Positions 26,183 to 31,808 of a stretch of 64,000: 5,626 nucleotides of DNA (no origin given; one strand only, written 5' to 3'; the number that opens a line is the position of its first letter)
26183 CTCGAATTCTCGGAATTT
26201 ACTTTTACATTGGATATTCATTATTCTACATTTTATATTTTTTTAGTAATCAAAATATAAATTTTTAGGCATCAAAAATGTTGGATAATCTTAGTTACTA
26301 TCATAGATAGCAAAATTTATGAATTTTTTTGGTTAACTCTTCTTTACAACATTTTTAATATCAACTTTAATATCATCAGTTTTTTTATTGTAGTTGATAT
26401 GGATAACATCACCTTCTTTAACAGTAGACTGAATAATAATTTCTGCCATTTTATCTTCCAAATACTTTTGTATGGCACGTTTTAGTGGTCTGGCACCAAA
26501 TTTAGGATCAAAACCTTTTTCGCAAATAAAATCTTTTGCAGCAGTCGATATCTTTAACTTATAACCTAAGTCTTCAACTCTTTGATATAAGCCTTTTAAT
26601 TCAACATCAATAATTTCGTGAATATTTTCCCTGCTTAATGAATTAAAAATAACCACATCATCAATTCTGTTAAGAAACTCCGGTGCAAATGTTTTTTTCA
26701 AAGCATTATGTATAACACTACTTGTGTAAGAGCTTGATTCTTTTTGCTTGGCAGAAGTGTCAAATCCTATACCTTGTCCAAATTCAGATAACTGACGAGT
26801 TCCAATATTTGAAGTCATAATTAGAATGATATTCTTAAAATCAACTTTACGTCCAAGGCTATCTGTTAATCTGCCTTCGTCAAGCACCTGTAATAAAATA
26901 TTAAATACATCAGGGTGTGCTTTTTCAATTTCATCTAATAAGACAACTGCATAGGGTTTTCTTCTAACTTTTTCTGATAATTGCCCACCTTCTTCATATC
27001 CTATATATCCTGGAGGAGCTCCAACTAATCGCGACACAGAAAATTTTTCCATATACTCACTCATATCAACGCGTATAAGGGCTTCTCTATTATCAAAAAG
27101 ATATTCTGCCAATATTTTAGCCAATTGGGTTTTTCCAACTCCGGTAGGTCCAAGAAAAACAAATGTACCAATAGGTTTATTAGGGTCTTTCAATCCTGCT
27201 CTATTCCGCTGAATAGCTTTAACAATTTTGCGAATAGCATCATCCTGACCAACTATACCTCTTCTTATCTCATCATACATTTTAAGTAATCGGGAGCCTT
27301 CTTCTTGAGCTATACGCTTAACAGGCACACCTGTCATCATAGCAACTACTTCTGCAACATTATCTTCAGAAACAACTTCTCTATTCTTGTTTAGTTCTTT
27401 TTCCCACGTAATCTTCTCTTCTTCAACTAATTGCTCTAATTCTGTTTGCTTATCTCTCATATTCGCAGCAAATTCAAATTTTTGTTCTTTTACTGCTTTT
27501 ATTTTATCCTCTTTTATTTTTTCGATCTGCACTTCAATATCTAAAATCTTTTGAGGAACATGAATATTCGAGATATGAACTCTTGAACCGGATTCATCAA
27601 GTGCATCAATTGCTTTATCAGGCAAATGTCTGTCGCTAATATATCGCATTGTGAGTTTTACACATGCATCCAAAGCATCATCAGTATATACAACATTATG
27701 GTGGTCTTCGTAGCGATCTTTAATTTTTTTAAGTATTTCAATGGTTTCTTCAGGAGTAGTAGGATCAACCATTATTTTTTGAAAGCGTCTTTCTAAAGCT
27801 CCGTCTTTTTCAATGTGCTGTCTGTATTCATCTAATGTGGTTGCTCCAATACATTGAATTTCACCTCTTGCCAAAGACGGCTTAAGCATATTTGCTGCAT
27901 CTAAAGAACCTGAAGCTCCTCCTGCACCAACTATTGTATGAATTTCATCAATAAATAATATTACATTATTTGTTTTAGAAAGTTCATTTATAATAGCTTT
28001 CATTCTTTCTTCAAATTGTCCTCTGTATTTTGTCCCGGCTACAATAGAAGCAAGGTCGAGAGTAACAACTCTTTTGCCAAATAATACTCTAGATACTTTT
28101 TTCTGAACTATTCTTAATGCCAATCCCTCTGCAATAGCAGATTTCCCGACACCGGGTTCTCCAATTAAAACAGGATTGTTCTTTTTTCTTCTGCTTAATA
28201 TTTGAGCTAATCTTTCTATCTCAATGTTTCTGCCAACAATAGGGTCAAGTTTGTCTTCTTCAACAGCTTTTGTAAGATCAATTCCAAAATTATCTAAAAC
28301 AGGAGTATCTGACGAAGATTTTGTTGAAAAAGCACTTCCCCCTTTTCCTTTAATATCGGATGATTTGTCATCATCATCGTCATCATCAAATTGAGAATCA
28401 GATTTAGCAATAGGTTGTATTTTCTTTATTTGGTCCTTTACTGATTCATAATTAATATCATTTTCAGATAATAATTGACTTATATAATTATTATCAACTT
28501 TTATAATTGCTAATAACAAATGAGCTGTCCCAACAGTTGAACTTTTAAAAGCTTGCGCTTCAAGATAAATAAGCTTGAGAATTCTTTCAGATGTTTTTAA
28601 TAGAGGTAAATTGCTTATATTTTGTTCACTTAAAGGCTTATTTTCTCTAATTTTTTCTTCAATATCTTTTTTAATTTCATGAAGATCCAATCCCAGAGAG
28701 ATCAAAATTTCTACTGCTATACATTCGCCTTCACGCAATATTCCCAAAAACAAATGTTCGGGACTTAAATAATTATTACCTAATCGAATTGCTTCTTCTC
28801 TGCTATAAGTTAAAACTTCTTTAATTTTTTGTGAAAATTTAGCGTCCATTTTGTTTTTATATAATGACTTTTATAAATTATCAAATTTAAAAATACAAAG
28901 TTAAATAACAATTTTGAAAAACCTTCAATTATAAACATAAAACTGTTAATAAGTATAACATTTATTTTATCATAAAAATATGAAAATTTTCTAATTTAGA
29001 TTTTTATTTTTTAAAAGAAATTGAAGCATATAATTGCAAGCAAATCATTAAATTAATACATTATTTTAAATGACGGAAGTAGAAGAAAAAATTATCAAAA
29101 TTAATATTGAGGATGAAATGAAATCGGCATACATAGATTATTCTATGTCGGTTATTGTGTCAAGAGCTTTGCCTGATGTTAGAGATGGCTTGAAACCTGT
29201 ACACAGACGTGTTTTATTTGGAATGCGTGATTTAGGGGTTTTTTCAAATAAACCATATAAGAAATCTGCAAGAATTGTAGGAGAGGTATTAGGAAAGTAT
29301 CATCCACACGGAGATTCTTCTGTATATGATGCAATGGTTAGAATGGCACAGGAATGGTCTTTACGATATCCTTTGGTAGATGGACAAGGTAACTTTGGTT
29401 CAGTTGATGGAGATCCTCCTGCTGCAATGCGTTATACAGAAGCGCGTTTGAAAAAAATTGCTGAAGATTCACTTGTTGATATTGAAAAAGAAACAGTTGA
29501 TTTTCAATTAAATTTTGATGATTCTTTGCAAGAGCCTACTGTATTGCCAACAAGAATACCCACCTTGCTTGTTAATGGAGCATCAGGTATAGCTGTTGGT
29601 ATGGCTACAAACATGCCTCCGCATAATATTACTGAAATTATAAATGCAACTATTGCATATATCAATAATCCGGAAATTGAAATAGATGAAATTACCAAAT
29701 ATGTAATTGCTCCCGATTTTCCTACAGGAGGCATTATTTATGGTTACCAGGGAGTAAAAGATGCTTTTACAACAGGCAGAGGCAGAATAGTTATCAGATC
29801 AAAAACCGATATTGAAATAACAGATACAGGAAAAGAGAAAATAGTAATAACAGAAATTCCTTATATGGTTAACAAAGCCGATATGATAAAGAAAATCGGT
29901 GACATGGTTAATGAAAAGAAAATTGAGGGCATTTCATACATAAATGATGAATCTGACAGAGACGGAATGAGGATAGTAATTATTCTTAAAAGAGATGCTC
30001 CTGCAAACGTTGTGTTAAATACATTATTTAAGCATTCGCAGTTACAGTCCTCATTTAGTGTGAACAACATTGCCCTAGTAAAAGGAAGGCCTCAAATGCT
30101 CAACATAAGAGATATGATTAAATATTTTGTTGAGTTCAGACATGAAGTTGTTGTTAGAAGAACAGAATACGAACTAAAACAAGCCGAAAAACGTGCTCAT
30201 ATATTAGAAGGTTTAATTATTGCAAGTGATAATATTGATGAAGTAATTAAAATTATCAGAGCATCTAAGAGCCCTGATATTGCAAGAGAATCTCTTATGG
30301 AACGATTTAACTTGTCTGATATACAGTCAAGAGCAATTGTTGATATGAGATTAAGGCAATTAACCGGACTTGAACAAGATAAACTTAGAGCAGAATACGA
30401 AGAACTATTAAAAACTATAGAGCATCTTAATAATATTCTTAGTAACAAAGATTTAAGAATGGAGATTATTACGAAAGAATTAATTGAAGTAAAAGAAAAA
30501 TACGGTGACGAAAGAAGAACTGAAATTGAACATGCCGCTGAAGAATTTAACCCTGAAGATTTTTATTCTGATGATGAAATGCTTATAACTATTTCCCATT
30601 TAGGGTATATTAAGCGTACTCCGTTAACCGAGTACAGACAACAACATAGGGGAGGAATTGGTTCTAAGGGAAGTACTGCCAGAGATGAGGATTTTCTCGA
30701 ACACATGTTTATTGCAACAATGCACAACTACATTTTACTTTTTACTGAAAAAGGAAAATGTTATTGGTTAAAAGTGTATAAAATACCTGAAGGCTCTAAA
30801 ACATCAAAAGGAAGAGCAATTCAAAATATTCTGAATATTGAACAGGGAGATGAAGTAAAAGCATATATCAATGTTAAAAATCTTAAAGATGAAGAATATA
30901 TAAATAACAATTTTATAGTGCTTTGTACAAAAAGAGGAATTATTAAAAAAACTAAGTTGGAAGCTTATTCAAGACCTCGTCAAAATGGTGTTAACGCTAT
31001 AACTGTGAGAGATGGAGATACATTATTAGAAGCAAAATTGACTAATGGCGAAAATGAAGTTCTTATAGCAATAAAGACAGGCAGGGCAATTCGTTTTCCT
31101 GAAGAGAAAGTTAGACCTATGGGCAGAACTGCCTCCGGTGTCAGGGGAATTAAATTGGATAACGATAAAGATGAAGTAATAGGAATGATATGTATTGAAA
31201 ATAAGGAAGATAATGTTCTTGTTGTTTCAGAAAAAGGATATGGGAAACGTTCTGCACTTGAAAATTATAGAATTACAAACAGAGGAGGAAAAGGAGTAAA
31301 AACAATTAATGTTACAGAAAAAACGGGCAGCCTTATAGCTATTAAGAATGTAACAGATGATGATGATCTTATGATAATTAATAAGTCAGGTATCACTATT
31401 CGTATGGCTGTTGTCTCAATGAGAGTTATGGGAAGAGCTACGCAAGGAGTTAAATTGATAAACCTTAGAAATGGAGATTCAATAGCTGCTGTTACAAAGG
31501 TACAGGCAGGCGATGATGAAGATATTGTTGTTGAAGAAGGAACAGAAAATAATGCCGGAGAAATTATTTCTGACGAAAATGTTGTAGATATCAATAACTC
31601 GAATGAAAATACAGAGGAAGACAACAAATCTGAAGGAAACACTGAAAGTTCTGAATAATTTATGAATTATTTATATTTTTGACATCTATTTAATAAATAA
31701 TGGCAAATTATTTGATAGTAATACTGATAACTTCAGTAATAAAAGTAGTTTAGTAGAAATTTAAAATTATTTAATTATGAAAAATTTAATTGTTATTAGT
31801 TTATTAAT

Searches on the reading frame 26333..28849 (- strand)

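Call 66: search_protein_families(library=pfam, proteins=[window:26333-28849:-], max_evalue=0.00001)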
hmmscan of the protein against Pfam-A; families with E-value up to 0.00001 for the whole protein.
window:26333-28849:- (838 aa): 15 families
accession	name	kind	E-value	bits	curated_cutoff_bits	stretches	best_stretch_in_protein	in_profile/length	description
PF07724.20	AAA_2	-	3.8e-68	229.2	27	1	558-731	1-165/166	AAA domain (Cdc48 subfamily)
PF17871.7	AAA_lid_9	-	4.8e-30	104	22.8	1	366-467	2-103/104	AAA lid domain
PF10431.15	ClpB_D2-small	-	6.3e-27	93.9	21.9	1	738-818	1-81/81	C-terminal, D2-small domain, of ClpB protein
PF00004.35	AAA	-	1.3e-23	84.3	21.2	2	227-357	2-124/131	ATPase family associated with various cellular activities (AAA)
PF02861.25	Clp_N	-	8.1e-22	77.6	20.7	2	17-65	2-50/53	Clp amino terminal domain, pathogenicity island component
PF07728.20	AAA_5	-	5.5e-20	72.2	22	1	564-689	3-130/139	AAA domain (dynein-related subfamily)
PF00158.32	Sigma54_activat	-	3.3e-12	46.8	20.2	1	561-679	23-140/168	Sigma-54 interaction domain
PF13191.12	AAA_16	-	9.3e-11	42.9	32.6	1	204-263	2-63/167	AAA ATPase domain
PF13401.12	AAA_22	-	5.4e-10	40.1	27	0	222-318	4-100/130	AAA domain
PF20720.3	nSTAND3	-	7.4e-10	39.2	27.2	0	222-252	16-46/155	Novel STAND NTPase 3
PF05621.17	TniB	-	8.7e-07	29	22.4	0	266-361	91-184/189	Bacterial TniB protein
PF01695.23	IstB_IS21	-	1e-06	28.9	24.1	0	211-287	80-152/238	IstB-like ATP binding protein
PF13238.12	AAA_18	-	1.7e-06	28.9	29.4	0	566-601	4-42/128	AAA domain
PF01637.24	ATPase_2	-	4.1e-06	27.2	33.2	0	207-375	4-193/225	ATPase domain predominantly from Archaea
PF13173.12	AAA_14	-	7.2e-06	26.5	27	0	564-659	6-88/129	AAA domain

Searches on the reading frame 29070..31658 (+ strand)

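Call 66: search_protein_families(library=pfam, proteins=[window:29070-31658:+], max_evalue=0.00001)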
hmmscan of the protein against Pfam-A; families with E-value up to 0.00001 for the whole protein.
window:29070-31658:+ (862 aa): 2 families
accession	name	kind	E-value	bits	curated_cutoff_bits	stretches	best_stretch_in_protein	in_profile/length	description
PF00521.26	DNA_topoisoIV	-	5.5e-170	566.3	31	1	32-471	1-431/432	DNA gyrase/topoisomerase IV, subunit A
PF03989.18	DNA_gyraseA_C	-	1.8e-66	219.8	27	6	503-548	1-46/48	DNA gyrase C-terminal domain, beta-propeller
